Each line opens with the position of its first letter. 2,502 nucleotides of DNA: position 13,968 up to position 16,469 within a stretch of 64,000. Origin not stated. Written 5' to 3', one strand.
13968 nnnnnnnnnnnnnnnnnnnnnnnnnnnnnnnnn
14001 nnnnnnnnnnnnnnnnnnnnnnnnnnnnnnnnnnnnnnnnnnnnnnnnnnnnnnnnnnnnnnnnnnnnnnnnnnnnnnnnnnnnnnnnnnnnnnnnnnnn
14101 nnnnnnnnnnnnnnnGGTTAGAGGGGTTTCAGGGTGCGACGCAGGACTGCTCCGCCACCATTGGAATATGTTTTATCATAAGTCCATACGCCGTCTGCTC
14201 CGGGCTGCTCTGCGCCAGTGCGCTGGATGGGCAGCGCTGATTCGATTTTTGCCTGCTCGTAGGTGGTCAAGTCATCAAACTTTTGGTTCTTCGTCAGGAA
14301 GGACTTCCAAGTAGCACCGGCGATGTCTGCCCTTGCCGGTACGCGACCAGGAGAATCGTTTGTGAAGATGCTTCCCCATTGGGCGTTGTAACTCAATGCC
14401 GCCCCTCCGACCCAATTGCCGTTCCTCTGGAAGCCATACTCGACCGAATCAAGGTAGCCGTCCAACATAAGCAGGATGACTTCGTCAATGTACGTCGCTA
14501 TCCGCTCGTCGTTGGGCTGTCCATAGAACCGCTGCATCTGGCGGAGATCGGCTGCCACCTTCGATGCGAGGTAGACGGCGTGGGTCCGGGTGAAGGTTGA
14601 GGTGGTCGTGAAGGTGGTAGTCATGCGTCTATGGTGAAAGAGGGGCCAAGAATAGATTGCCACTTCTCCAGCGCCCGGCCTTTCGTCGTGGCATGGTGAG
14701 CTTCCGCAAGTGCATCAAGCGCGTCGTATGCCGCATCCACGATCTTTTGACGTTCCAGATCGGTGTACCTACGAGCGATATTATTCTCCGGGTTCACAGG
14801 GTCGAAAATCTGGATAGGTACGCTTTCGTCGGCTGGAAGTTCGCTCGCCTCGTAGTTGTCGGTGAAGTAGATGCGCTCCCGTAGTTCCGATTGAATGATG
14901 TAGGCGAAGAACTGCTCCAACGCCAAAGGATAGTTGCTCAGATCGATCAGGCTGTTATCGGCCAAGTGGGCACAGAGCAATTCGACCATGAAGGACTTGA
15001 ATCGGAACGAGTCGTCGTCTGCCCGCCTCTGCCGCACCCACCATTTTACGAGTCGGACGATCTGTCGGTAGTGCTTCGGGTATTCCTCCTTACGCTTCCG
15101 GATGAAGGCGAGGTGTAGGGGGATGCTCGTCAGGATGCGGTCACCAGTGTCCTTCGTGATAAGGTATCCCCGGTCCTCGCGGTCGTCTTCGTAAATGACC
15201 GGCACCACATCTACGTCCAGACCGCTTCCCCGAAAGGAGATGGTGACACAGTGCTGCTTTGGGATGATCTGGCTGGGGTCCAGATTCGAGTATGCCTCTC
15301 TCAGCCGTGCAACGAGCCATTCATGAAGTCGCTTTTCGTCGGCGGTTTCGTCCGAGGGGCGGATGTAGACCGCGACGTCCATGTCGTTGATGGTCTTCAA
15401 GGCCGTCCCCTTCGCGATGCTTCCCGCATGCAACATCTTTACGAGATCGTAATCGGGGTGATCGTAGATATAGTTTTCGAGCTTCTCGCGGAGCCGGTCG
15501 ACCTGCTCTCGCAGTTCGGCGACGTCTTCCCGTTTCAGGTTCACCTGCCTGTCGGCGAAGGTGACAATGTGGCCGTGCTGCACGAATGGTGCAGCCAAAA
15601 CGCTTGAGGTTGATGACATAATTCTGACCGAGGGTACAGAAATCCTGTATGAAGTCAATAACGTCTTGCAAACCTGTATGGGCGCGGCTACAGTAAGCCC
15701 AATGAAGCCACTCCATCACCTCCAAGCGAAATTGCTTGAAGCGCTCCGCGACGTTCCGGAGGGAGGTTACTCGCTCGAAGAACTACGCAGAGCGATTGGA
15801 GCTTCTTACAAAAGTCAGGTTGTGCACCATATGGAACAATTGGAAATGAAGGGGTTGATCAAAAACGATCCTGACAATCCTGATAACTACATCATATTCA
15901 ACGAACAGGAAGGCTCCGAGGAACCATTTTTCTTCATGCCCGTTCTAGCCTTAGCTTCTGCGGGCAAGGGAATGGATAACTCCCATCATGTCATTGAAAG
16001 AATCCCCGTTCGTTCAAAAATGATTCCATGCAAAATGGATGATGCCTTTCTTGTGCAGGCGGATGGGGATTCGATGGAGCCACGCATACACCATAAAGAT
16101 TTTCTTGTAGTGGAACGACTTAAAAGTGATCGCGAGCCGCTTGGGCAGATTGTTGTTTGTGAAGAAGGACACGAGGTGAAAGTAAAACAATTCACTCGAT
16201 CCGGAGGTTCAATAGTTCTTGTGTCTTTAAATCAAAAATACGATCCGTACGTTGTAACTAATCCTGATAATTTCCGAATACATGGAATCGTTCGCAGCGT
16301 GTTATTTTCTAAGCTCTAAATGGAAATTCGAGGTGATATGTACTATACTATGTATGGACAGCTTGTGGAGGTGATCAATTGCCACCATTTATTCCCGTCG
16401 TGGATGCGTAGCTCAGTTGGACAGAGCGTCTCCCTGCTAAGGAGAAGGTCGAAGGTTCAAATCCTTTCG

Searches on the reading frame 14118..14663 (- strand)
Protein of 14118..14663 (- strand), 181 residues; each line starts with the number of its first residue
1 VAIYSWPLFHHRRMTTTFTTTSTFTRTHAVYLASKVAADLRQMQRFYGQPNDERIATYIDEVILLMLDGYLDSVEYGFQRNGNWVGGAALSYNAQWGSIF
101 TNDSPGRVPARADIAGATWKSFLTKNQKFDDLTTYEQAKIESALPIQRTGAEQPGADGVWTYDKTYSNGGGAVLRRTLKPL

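Call 3: search_protein_families(library=padloc, proteins=[window:14118-14663:-], max_evalue=0.01)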
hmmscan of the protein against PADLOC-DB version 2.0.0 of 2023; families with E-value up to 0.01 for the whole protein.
window:14118-14663:- (181 aa): 4 families
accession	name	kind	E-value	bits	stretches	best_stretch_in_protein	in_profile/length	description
PDLC00884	HORMA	-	1.5e-60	202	1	15-179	4-169/171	HORMA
PDLC00880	HORMA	-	1.8e-51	172.6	1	14-178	1-164/167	HORMA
PDLC00886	HORMA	-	2.3e-06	25.7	1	14-133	1-118/164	HORMA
PDLC00879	HORMA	-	7.3e-05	20.6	1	14-149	1-137/169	HORMA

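Call 4: search_protein_families(library=pfam, proteins=[window:14118-14663:-], max_evalue=0.1)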
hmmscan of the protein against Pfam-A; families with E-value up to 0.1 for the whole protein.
window:14118-14663:- (181 aa): 1 family
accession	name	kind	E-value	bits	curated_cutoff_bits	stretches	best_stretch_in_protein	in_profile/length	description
PF18138.6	bacHORMA_1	-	4.7e-49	166.9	35.6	1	14-177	1-167/169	Bacterial HORMA domain family 1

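Call 6: search_protein_families(library=ncbifam, proteins=[window:14118-14663:-], max_evalue=0.1)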
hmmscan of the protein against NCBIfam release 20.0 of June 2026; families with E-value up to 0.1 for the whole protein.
window:14118-14663:- (181 aa): 0 families

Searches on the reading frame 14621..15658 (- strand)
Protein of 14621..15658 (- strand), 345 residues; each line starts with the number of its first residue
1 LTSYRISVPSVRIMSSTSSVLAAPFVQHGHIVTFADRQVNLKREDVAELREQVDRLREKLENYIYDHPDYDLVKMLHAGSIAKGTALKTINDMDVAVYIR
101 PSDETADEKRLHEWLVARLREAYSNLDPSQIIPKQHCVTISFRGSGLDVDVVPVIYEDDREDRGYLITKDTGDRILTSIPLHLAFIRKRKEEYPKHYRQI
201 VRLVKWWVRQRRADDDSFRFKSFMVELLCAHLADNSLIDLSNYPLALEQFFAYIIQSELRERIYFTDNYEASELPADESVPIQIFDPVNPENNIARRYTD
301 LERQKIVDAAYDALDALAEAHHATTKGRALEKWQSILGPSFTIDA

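Call 3: search_protein_families(library=padloc, proteins=[window:14621-15658:-], max_evalue=0.01)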
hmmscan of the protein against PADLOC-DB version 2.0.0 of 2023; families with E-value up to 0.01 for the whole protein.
window:14621-15658:- (345 aa): 32 families (the best 25 are shown)
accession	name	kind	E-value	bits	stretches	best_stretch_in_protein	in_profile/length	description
PDLC00808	Cyclase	-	4.9e-128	425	1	26-343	5-324/325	oligonucleotide-cyclase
PDLC00791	Cyclase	-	7.6e-32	108.8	1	26-342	8-339/345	oligonucleotide-cyclase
PDLC00823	Cyclase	-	3.9e-31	106.7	1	39-256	16-215/285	oligonucleotide-cyclase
PDLC00803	Cyclase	-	6.5e-27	92.8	1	41-335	11-250/253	oligonucleotide-cyclase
PDLC00774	Cyclase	-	1.9e-21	74.6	1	36-342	12-286/316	oligonucleotide-cyclase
PDLC00796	Cyclase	-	7e-19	66.4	1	34-264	7-234/432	oligonucleotide-cyclase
PDLC00793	Cyclase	-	2.1e-18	64.7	1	31-342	7-298/462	oligonucleotide-cyclase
PDLC00773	Cyclase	-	1.1e-17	62.6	1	92-342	73-295/334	oligonucleotide-cyclase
PDLC00822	Cyclase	-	2e-17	61.6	2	184-341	204-342/375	oligonucleotide-cyclase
PDLC00776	Cyclase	-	6.1e-17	59.9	1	50-260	23-221/287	oligonucleotide-cyclase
PDLC00802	Cyclase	-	2.4e-16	57.9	3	127-256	136-263/332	oligonucleotide-cyclase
PDLC00787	Cyclase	-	4.3e-16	57.1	1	30-342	6-302/333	oligonucleotide-cyclase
PDLC00795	Cyclase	-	6.1e-16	56.4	1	37-343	13-318/340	oligonucleotide-cyclase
PDLC00818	Cyclase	-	5e-15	53.9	2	148-342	133-293/322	oligonucleotide-cyclase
PDLC00809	Cyclase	-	1.4e-13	49.1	1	51-342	23-293/295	oligonucleotide-cyclase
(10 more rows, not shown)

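Call 4: search_protein_families(library=pfam, proteins=[window:14621-15658:-], max_evalue=0.1)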
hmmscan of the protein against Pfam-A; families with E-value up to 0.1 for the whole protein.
window:14621-15658:- (345 aa): 9 families
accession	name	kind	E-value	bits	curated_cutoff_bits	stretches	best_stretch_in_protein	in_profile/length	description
PF18144.7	SMODS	-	1.8e-09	38.5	26.5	1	33-167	9-140/164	Second Messenger Oligonucleotide or Dinucleotide Synthetase domain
PF21654.3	DncV-like_NTFase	-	0.0001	23.6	24.9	1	76-151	4-87/90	Cyclic GMP-AMP synthase DncV-like, nucleotidyltransferase domain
PF01909.29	NTP_transf_2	-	0.00023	21.9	21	1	78-120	20-65/93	Nucleotidyltransferase domain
PF10421.14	OAS1_C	-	0.0012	18.9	19.9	1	191-299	37-153/188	2'-5'-oligoadenylate synthetase 1, domain 2, C-terminus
PF17403.7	Nrap_D2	-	0.0057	16.9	33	1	201-319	6-138/151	Nrap protein PAP/OAS-like domain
PF07528.20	DZF_N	-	0.032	14.7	27.1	1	43-108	55-126/210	DZF N-terminal domain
PF20570.3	DUF6779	-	0.036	15.1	28.1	1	36-64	63-91/108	Domain of unknown function (DUF6779)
PF00873.25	ACR_tran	-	0.037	12.1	28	1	51-153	574-675/1021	AcrB/AcrD/AcrF family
PF03457.19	HA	-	0.044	14.5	28.4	0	101-131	25-56/64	Helicase associated domain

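Call 6: search_protein_families(library=ncbifam, proteins=[window:14621-15658:-], max_evalue=0.1)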
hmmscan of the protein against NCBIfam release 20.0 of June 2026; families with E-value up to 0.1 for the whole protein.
window:14621-15658:- (345 aa): 4 families
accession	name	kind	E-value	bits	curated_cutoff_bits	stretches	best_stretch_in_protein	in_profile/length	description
NF041116.1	CBASS_cyclase_a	equivalog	2.7e-124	414.4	200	1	28-341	1-317/317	CBASS oligonucleotide cyclase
NF041117.1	CBASS_cyclase_b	equivalog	1.5e-18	67.4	200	1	40-253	9-209/275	CBASS oligonucleotide cyclase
TIGR03671.1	cca_archaeal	equivalog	2.9e-09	36.2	281.3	1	41-310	11-248/410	CCA tRNA nucleotidyltransferase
NF041078.1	cGAS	equivalog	3e-08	33.2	150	1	37-151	19-147/339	CBASS cGAMP synthase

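Call 53: search_solved_structures(query=window:14621-15658:-, max_evalue=0.00001)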
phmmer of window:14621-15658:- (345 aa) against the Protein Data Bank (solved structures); distinct sequences matched with E-value up to 0.00001: 1.
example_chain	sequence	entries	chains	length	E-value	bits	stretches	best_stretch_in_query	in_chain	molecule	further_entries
6p80_A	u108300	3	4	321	2.9e-99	335.4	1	24-341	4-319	E. coli MS115-1 NucC | E. coli MS115-1 CdnC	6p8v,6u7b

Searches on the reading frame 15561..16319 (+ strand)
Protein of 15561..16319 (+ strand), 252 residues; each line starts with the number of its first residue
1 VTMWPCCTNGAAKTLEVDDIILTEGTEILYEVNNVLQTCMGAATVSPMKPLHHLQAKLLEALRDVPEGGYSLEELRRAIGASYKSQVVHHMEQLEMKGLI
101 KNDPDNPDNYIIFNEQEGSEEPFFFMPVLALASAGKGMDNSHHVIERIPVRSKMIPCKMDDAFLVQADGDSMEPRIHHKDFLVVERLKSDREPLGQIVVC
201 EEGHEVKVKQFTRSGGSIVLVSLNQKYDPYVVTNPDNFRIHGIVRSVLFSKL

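Call 3: search_protein_families(library=padloc, proteins=[window:15561-16319:+], max_evalue=0.01)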
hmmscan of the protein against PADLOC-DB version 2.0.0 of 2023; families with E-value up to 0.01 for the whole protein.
window:15561-16319:+ (252 aa): 3 families
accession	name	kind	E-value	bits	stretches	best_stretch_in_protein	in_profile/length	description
PDLC01853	CARF3--CARF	-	0.0015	16.2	1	53-109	138-193/209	-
PDLC01438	Csa3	-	0.0019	16.3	1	53-113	148-201/305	"CAS-I,CAS-II,CAS-III,CAS-IV,CAS-V,CAS-VI; associated_signaling"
PDLC01866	CARF3--CARF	-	0.0071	14.3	0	47-109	133-192/207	-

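Call 4: search_protein_families(library=pfam, proteins=[window:15561-16319:+], max_evalue=0.1)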
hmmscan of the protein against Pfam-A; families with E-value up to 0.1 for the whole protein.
window:15561-16319:+ (252 aa): 3 families
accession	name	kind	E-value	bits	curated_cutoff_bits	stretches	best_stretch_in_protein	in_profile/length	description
PF00717.28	Peptidase_S24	-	5.2e-21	74.9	23.3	1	127-244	1-115/116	Peptidase S24-like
PF01726.22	LexA_DNA_bind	-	8.5e-05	22.7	23.7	1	48-107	1-63/65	LexA DNA binding domain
PF24038.1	DUF7347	-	0.092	13.4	27.6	0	56-96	14-54/77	Domain of unknown function (DUF7347)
